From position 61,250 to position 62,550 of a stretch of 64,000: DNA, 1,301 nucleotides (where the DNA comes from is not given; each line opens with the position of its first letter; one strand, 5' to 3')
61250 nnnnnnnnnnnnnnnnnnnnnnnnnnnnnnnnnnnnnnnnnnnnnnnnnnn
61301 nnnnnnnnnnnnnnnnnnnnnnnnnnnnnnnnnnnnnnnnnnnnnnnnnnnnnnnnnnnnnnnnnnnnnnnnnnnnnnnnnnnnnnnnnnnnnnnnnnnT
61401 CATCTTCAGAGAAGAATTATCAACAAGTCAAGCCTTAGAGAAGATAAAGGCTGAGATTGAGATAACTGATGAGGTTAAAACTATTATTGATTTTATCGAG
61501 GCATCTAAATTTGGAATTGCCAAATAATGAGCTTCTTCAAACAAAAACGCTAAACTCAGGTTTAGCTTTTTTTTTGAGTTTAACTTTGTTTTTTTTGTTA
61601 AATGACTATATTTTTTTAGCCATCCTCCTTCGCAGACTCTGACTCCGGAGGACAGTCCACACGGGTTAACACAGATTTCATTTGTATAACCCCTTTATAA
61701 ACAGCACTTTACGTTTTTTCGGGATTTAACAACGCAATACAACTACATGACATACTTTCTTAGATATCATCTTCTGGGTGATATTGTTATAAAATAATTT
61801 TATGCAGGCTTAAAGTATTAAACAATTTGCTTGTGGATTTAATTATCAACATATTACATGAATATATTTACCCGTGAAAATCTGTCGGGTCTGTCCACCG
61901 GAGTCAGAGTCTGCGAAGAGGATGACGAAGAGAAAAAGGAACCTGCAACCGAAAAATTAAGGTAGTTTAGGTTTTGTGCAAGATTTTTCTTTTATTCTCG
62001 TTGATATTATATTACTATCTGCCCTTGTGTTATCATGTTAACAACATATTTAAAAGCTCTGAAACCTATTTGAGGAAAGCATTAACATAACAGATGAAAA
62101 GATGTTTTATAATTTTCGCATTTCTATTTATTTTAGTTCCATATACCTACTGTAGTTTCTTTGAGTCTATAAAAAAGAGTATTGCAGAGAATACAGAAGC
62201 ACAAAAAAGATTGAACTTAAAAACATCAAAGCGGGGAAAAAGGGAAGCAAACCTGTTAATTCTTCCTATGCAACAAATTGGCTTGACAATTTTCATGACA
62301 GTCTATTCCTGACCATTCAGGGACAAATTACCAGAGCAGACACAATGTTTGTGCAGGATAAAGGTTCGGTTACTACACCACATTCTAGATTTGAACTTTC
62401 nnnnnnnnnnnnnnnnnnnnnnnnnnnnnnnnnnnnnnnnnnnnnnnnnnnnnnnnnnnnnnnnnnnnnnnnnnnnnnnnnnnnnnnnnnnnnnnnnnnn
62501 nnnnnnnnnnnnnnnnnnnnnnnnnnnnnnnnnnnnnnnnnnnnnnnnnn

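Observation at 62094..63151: Signal peptide and beta-barrel body of one surface-protein gene lie in different frames across A6/G4A5G3 tracts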

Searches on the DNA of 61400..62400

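Call 12: search_rna_families(source=window, start=61400, end=62400, threshold=evalue, max_evalue=1)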
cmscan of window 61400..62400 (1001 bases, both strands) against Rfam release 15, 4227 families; matches with E-value up to 1: 4.
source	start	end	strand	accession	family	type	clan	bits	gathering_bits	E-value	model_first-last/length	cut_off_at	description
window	61541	61653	-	RF04184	BTnc060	Gene; sRNA;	-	23.1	228.9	0.41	1-213/213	no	Bacteroides sRNA BTnc060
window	61552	61590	-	RF01726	SAM-II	Cis-reg; riboswitch;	-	22.3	44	0.14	1-60/60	no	SAM-II riboswitch aptamer (SAM-II long loop)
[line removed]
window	61534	61652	-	RF01477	rli43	Gene; sRNA;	-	15.6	100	0.4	21-196/255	no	Listeria sRNA rli43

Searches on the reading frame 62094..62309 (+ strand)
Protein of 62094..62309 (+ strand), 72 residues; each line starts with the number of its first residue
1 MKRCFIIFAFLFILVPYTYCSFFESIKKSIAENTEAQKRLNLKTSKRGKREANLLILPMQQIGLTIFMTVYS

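Call 66: list_cluster_members(proteins=[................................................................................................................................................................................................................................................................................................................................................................, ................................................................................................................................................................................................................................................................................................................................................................, window:62094-62309:+])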
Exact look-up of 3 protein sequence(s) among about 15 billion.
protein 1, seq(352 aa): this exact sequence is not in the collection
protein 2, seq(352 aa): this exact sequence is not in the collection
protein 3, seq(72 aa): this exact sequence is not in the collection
